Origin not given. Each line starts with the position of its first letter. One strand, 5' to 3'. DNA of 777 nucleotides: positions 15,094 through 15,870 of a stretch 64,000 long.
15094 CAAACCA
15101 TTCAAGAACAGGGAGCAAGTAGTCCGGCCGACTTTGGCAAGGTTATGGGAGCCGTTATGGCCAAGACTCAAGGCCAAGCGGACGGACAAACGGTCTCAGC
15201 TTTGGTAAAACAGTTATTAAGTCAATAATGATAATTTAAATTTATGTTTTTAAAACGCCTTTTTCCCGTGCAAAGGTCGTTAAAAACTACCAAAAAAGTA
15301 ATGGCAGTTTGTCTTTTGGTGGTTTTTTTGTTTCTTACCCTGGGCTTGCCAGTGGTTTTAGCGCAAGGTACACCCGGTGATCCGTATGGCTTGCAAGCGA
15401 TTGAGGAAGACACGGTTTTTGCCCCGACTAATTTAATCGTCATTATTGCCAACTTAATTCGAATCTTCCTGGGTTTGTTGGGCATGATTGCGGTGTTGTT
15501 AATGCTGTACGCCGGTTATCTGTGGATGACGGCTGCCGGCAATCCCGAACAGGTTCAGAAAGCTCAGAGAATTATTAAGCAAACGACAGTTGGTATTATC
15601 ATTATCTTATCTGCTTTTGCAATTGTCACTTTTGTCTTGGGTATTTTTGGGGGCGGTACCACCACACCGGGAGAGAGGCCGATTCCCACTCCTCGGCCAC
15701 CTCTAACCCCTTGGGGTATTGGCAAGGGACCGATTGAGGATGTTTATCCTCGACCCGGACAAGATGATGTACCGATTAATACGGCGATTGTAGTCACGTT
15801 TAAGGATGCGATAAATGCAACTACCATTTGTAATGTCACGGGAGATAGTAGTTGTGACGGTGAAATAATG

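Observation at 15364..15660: VirB2/TrbC-type pilin hairpin used as N-terminal module of a 1036-aa protein (paralogous copy at 18476-18776)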

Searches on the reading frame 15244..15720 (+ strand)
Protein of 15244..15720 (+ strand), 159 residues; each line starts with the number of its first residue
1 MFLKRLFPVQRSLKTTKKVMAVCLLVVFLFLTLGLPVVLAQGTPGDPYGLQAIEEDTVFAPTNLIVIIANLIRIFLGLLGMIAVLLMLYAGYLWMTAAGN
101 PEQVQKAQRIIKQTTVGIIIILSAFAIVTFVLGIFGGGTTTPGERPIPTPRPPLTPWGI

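Call 5: search_protein_families(library=pfam, proteins=[window:15244-15720:+], max_evalue=1)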
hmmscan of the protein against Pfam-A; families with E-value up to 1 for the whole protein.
window:15244-15720:+ (159 aa): 7 families
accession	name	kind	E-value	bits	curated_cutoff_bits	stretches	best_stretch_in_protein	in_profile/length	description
PF18895.5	T4SS_pilin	-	1.1e-08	35.5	26.6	1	66-131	7-71/71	Type IV secretion system pilin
PF00001.26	7tm_1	-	0.0054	16.7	30.5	1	12-134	95-221/260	7 transmembrane receptor (rhodopsin family)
PF02322.20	Cyt_bd_oxida_II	-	0.016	15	35.6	1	15-132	108-212/302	Cytochrome bd terminal oxidase subunit II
PF04341.17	DUF485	-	0.033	14.6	28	1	79-134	18-70/88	Protein of unknown function, DUF485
PF14995.11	TMEM107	-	0.73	10.6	26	1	75-141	6-72/123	Transmembrane protein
PF09773.14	Meckelin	-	0.84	8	25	0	72-135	354-415/825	Meckelin (Transmembrane protein 67)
PF00487.30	FA_desaturase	-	0.99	9.6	29.7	0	69-136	93-158/253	Fatty acid desaturase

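Call 11: find_homologous_proteins(query=window:15244-15720:+)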
Query window:15244-15720:+ (159 aa): 51 proteins with E <= 0.001 among 362 candidates.
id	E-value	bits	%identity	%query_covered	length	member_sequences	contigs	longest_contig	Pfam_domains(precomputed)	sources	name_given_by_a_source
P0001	1.9e-19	88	44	72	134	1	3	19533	PF18895.6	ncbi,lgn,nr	ncbi:MAG: hypothetical protein KBC17_03115 [Candidatus Pacebacteria bacterium]|nr:hypothetical prote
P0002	1.9e-19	88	42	86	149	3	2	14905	PF18895.6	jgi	-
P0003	2.0e-19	88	46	77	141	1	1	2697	PF18895.6,PF04956.19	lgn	-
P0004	3.6e-19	87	37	86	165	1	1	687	PF18895.6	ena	-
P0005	5.0e-19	87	45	72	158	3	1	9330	PF18895.6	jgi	-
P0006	1.6e-18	85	50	49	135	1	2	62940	PF18895.6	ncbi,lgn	-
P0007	1.4e-17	82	37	89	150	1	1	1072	PF18895.6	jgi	jgi:type IV secretory pathway VirB2 component (pilin)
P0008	1.8e-17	82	50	61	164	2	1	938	PF18895.6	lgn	-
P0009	2.0e-17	82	40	75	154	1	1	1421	-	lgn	-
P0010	2.0e-17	82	50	61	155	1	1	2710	PF18895.6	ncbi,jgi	jgi:hypothetical protein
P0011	3.6e-17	81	58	43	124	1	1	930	PF18895.6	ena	-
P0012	4.2e-17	80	61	47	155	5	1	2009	PF18895.6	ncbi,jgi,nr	ncbi:MAG: hypothetical protein ACD_58C00179G0003 [uncultured bacterium]|nr:MAG: hypothetical protein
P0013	4.5e-17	80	42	72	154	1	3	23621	PF18895.6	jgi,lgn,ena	-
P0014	6.7e-17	80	51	60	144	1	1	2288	PF18895.6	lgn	-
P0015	1.1e-16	79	36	96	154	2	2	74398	-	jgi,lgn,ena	-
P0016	2.8e-16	78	48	50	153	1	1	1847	PF18895.6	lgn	-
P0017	7.5e-16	76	48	58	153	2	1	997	PF18895.6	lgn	-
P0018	1.0e-15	76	58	45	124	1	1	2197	PF18895.6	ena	-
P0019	1.2e-15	76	42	69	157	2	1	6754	PF18895.6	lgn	-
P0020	1.8e-15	75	55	43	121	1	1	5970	PF18895.6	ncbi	-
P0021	2.4e-15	75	47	55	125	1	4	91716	PF18895.6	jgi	-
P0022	3.3e-15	74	41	74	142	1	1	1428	PF18895.6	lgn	-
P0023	3.4e-15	74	45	62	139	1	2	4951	PF18895.6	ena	-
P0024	4.2e-15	74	45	73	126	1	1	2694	PF18895.6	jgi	jgi:hypothetical protein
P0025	1.9e-14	72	40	75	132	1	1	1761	PF18895.6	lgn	-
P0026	1.9e-14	72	57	29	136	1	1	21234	PF18895.6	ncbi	-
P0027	2.8e-14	71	45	58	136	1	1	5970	PF18895.6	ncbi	-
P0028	5.0e-14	70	43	72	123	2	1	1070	PF18895.6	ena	-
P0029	5.0e-14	70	45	63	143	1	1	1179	PF18895.6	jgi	-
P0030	7.6e-14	70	56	40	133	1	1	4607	PF18895.6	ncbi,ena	-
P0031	2.5e-13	68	56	30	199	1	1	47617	PF18895.6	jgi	jgi:hypothetical protein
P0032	2.7e-13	68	38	76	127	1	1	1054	PF18895.6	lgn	-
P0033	3.4e-13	68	52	45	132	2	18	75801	PF18895.6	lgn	-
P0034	4.5e-13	67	45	54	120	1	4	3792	PF18895.6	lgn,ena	-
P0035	4.5e-13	67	41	76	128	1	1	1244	PF18895.6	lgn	-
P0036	5.1e-13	67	53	42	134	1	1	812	PF18895.6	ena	-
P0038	7.2e-13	67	49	48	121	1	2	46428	PF18895.6,PF04956.19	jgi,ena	jgi:phosphoglycerol transferase MdoB-like AlkP superfamily enzyme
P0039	9.2e-13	66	39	76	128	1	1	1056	PF18895.6,PF04956.19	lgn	-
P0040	1.5e-12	66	51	41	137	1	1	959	PF18895.6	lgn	-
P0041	1.5e-12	66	48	46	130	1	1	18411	PF18895.6,PF04956.19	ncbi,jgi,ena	ncbi:MAG: pilin [Candidatus Helarchaeota archaeon]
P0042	1.6e-12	66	50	43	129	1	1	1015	PF18895.6,PF04956.19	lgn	-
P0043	2.2e-12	65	38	56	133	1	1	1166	PF18895.6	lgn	-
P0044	2.5e-12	65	52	42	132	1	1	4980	PF18895.6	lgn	-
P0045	3.1e-12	65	40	61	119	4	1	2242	PF18895.6,PF04956.19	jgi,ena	-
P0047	2.5e-11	62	48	43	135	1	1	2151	PF18895.6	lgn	-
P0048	4.1e-11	61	50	47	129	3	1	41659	PF18895.6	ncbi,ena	ncbi:MAG: hypothetical protein AAB467_03525 [Patescibacteria group bacterium]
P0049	7.9e-11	60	43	58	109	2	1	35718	PF18895.6,PF04956.19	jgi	jgi:type IV secretory pathway VirB2 component (pilin)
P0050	9.3e-11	60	41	60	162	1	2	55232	PF18895.6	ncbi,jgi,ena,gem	ncbi:MAG: pilin [Patescibacteria group bacterium]|jgi:hypothetical protein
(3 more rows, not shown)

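Call 29: search_protein_representatives(alignment_id=A1)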
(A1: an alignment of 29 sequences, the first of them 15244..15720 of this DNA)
Query: 29 sequences, 135 profile positions. Proteins with E-value up to 0.001 (for the whole library): 78249; up to 1e-10: 28282; up to 1e-30: 859. The best 150 are listed.
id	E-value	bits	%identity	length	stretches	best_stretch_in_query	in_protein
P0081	3.1e-75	266.6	-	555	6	3-120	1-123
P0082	2.9e-74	263.4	-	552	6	9-127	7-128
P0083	2.9e-70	250.5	-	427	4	51-119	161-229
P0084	2.4e-68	244.3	-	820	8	53-120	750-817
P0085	3.5e-62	224.3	-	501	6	44-120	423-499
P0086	2.1e-59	215.3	-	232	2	12-122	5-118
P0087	5.8e-58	210.7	-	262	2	10-129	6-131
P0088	3.2e-57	208.3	-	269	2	35-126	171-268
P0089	4.9e-57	207.7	-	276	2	18-128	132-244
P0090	5.5e-57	207.5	-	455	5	8-122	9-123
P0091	1.2e-56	206.4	-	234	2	37-122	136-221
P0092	6.1e-56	204.1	-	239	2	40-127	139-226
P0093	2.0e-55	202.4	-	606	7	54-120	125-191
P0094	2.3e-55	202.2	-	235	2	39-122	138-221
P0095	4.4e-55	201.3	-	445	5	49-127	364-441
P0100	3.4e-52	192.0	-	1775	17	49-120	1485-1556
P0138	2.1e-40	153.8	-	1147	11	9-118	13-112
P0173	6.0e-36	139.4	-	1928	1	27-128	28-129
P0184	1.9e-35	137.8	-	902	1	3-132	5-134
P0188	2.6e-35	137.3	-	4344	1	4-129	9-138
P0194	3.3e-35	137.0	-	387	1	8-129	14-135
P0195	3.8e-35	136.8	-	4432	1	8-128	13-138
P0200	4.6e-35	136.5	-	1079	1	4-129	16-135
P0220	9.2e-35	135.6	-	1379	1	4-127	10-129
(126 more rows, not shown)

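Call 44: search_solved_structures(query=A1, max_evalue=10, show_alignments=3)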
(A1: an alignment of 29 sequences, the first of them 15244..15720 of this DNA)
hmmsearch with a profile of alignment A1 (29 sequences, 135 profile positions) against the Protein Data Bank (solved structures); distinct sequences matched with E-value up to 10: 1.
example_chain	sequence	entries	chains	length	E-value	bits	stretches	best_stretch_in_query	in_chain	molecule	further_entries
7rmy_A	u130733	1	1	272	1.2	12.2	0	85-111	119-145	De Novo designed tunable homodimer, D_3-337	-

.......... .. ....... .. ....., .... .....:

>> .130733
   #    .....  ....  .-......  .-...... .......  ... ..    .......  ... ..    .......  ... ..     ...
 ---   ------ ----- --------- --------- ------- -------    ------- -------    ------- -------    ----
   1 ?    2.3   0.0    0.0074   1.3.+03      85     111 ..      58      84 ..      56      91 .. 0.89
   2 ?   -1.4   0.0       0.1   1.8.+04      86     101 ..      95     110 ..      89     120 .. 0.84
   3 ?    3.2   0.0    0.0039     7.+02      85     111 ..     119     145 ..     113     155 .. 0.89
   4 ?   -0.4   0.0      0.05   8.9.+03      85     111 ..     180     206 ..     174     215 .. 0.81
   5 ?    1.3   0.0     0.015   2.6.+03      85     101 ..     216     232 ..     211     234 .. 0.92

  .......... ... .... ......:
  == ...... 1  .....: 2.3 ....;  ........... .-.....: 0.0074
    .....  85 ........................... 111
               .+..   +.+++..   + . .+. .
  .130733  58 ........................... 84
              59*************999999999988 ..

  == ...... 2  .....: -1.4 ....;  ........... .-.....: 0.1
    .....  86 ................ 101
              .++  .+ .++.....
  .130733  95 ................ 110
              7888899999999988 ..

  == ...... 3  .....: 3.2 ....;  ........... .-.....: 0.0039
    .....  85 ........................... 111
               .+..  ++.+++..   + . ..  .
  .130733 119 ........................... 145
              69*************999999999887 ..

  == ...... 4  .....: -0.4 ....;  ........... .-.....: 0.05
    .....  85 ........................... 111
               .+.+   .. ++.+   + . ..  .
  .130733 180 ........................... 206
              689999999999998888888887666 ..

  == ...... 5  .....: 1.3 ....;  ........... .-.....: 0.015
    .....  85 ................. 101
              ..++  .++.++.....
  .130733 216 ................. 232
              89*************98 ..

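Call 64: predict_structure(alignment_id=A1)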
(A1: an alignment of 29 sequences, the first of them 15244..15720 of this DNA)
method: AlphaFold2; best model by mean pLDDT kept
length: 159 residues; sequences in the alignment: 29
mean_pLDDT: 74.5   pTM: 0.50
mean pLDDT of the five models: 74.5, 73.2, 70.9, 69.8, 69.1
residues with pLDDT >= 90: 46; 70-90: 52; 50-70: 50; < 50: 11
segments of 3 or more residues with pLDDT < 50: 39-42
pLDDT, mean of each block of 10 residues (from residue 1): 50 64 79 56 54 56 77 89 93 93 94 93 89 72 65 67
secondary structure, 60 per line:
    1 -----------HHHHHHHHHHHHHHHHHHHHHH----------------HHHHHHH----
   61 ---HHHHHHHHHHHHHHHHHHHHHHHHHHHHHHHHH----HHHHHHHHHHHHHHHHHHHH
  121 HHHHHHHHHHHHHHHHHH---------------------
elements in order: H12-33 H50-56 H64-96 H101-138

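Call 66: fold_search(model_id=the predicted structure, library=pdb)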
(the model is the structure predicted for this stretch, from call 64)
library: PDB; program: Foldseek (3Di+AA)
matches with E <= 10: 53; with E <= 0.001: 0
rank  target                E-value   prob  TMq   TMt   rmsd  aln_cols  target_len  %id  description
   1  8dfu_0                2.0e+00  0.57  0.34  0.59   6.0        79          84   11  Cryo-EM structure of conjugation pili from Aeropyrum pernix (released 2023-03-22)
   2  6s1k_E                2.1e+00  0.75  0.45  0.67   3.8        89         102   17  E. coli Core Signaling Unit, carrying QQQQ receptor mutation (released 2020-01-22)
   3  4jq5_E                2.9e+00  0.47  0.36  0.60   3.1        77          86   21  Crystal structure of the human Nup49CCS2+3* coiled-coil segment (released 2014-09-24)
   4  9jfj_C                3.3e+00  0.20  0.30  0.23   4.8        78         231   19  Crystal structure of the cytoplasmic domain of ZraS in ADP-bound form (released 2025-03-26)
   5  1a91_MODEL_1_A        3.5e+00  0.20  0.25  0.45   7.3        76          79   17  SUBUNIT C OF THE F1FO ATP SYNTHASE OF ESCHERICHIA COLI; NMR, 10 STRUCTURES (released 1998-07-01)
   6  9jfj_B                4.3e+00  0.60  0.34  0.24   1.9        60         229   17  Crystal structure of the cytoplasmic domain of ZraS in ADP-bound form (released 2025-03-26)
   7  2gl2_B                4.3e+00  0.23  0.36  0.48   8.9        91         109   18  Crystal structure of the tetra mutant (T66G,R67G,F68G,Y69G) of bacterial adhesin FadA (released 2007-04-10)
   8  3zg1_A                5.5e+00  0.30  0.32  0.45   7.0        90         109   10  NI-BOUND FORM OF M123A MUTANT OF CUPRIAVIDUS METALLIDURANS CH34 CNRXS (released 2013-10-23)
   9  9jfj_A                5.5e+00  0.20  0.34  0.24   5.5        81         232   18  Crystal structure of the cytoplasmic domain of ZraS in ADP-bound form (released 2025-03-26)
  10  4mu6                  5.5e+00  0.16  0.29  0.18   4.1        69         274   16  Crystal Structure of the N-terminal domain of Effector Protein LegC3 from Legionella pneumophila (released 2013-12-11)
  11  9rxe_MODEL_1_A        5.8e+00  0.35  0.33  0.48   2.5        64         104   14  Solution structure of the HR1c domain of human PKN1 (released 2025-12-31)
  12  9n61_A                5.8e+00  0.11  0.29  0.11   6.5        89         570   13  Transporter associated with antigen processing (TAP) bound to the 9-mer peptide RRYQKSTEL and ATP (released 2025-09-03)
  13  2y3h_D                6.2e+00  0.35  0.34  0.49   2.8        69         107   10  E63Q mutant of Cupriavidus metallidurans CH34 CnrXs (released 2011-03-30)
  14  4biz_C                6.2e+00  0.20  0.34  0.24   9.9        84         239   14  Crystal structure of CpxAHDC (orthorhombic form 2) (released 2014-04-23)
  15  5l8g_b                6.6e+00  0.21  0.33  0.57   9.9        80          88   12  Crystal structure of Rhodospirillum rubrum Rru_A0973 mutant H65A (released 2016-08-31)
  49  8exh_A                9.6e+00  0.11  0.28  0.55   5.2        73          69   22  Agrobacterium tumefaciens Tpilus (released 2023-03-22)
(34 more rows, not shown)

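Call 70: find_encoding_contigs(protein=P0006, flank=10000, max_places=1)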
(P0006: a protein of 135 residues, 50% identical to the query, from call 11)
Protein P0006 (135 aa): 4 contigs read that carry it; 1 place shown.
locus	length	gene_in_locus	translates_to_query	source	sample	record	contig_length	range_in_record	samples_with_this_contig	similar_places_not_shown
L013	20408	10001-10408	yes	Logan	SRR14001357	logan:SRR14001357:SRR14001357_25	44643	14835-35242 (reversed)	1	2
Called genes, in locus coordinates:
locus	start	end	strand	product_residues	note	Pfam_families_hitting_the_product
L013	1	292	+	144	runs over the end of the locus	PF00436:SSB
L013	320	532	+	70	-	PF01084:Ribosomal_S18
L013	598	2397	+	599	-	PF07963:N_methyl (weak), PF13620:CarboxypepD_reg, PF13715:CarbopepD_reg_2 (faint)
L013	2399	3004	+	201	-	-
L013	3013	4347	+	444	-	-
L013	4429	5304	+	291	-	PF00483:NTP_transferase, PF12804:NTP_transf_3 (weak)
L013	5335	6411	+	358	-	PF18895:T4SS_pilin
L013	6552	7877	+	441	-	PF01547:SBP_bac_1, PF13416:SBP_bac_8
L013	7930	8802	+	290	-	PF18895:T4SS_pilin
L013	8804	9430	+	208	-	PF18895:T4SS_pilin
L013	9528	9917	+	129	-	PF18895:T4SS_pilin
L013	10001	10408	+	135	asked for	PF18895:T4SS_pilin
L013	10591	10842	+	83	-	PF05635:23S_rRNA_IVP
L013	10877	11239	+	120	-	PF18895:T4SS_pilin (weak)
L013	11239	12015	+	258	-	PF18895:T4SS_pilin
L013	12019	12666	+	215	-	PF18895:T4SS_pilin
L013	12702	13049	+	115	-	PF18895:T4SS_pilin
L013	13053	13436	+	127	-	PF18895:T4SS_pilin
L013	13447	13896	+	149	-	PF18895:T4SS_pilin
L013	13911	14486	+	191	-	PF18895:T4SS_pilin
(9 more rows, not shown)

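Call 71: find_encoding_contigs(protein=P0015, flank=10000, max_places=1)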
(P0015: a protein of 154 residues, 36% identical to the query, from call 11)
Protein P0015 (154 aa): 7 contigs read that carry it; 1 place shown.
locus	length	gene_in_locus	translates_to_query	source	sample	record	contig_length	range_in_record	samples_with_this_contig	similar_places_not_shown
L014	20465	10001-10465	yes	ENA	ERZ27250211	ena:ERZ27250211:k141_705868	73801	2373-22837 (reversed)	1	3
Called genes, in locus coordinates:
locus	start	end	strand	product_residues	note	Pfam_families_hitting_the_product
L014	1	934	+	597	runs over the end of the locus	PF07963:N_methyl (weak), PF13620:CarboxypepD_reg (faint), PF13715:CarbopepD_reg_2 (faint)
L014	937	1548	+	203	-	PF07963:N_methyl (weak)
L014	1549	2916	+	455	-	-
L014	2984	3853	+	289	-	PF00483:NTP_transferase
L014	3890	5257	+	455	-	PF13416:SBP_bac_8, PF01547:SBP_bac_1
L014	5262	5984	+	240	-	PF18895:T4SS_pilin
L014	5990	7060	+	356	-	-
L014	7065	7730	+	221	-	-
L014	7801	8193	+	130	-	PF18895:T4SS_pilin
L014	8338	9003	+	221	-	PF18895:T4SS_pilin (weak)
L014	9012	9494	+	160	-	PF18895:T4SS_pilin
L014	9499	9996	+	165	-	PF18895:T4SS_pilin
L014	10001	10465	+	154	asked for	-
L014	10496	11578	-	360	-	PF06925:MGDG_synth, PF04101:Glyco_tran_28_C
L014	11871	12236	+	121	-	PF18895:T4SS_pilin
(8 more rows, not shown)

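Call 72: find_encoding_contigs(protein=P0021, flank=10000, max_places=1)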
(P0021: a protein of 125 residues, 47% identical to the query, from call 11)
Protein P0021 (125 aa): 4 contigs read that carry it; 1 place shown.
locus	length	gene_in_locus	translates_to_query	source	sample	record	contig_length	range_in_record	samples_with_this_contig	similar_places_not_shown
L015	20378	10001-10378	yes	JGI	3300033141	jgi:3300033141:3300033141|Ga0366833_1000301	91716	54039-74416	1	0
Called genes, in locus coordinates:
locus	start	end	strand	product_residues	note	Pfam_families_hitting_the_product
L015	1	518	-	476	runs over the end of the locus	PF00133:tRNA-synt_1, PF01406:tRNA-synt_1e, PF09334:tRNA-synt_1g, PF00133:tRNA-synt_1, PF08264:Anticodon_1 (faint), PF19303:Anticodon_3 (weak)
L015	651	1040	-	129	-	-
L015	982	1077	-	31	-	-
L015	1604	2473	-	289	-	PF01937:ARMT1-like_dom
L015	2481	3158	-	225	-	PF00590:TP_methylase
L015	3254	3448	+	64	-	PF01165:Ribosomal_S21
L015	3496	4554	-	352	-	PF01594:AI-2E_transport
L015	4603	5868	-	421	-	PF00675:Peptidase_M16, PF05193:Peptidase_M16_C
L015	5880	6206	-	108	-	PF01503:PRA-PH (weak), PF03819:MazG (faint), PF12643:MazG-like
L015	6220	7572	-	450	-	PF00587:tRNA-synt_2b, PF03129:HGTP_anticodon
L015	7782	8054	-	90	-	-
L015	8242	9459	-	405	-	-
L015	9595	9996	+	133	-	PF18895:T4SS_pilin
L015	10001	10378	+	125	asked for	PF18895:T4SS_pilin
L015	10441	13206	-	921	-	PF02861:Clp_N, PF00004:AAA, PF17871:AAA_lid_9, PF00004:AAA, PF00158:Sigma54_activat, PF07724:AAA_2, PF07728:AAA_5, PF10431:ClpB_D2-small, +8 more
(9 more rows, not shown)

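Call 95: list_cluster_members(proteins=[P0173, P0184, P0188, P0195, P0200, P0220, P0194, P0081, P0100, P0138])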
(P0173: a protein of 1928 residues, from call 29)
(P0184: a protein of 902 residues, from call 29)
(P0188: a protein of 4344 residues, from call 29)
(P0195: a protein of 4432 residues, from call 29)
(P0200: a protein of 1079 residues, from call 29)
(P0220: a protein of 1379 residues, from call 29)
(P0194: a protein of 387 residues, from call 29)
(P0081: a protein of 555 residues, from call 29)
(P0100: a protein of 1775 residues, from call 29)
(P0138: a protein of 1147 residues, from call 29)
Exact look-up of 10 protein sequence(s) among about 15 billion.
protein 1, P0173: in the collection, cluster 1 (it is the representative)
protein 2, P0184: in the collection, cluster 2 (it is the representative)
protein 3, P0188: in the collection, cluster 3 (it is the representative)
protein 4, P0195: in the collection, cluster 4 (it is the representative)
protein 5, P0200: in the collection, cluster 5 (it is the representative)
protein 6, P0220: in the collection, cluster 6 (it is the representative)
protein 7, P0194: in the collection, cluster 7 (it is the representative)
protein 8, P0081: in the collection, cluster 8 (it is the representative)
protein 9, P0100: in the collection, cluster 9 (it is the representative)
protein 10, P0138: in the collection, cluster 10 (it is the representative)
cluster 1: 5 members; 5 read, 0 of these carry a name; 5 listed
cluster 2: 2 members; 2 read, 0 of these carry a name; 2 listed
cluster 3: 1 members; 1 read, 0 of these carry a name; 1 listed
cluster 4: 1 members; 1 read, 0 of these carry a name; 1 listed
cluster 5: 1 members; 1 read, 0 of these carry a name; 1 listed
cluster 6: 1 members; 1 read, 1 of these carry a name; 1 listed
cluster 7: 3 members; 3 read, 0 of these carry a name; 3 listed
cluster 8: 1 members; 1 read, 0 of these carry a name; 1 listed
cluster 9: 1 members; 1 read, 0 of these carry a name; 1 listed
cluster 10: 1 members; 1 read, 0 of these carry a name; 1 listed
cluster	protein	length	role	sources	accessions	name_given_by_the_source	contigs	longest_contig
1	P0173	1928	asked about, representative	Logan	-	-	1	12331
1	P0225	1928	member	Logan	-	-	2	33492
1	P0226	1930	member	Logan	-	-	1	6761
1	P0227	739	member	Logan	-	-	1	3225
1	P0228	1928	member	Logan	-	-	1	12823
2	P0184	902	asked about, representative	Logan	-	-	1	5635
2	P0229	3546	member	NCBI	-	-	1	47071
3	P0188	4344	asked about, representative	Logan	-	-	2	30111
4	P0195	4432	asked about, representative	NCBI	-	-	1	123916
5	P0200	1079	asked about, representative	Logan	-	-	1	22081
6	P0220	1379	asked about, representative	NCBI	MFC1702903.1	IPT/TIG domain-containing protein, partial [Patescibacteria group bacterium]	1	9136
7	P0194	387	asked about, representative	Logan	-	-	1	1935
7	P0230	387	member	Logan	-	-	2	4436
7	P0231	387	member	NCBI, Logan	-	-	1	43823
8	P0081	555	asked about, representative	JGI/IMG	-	-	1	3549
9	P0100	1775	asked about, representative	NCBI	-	-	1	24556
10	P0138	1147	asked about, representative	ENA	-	-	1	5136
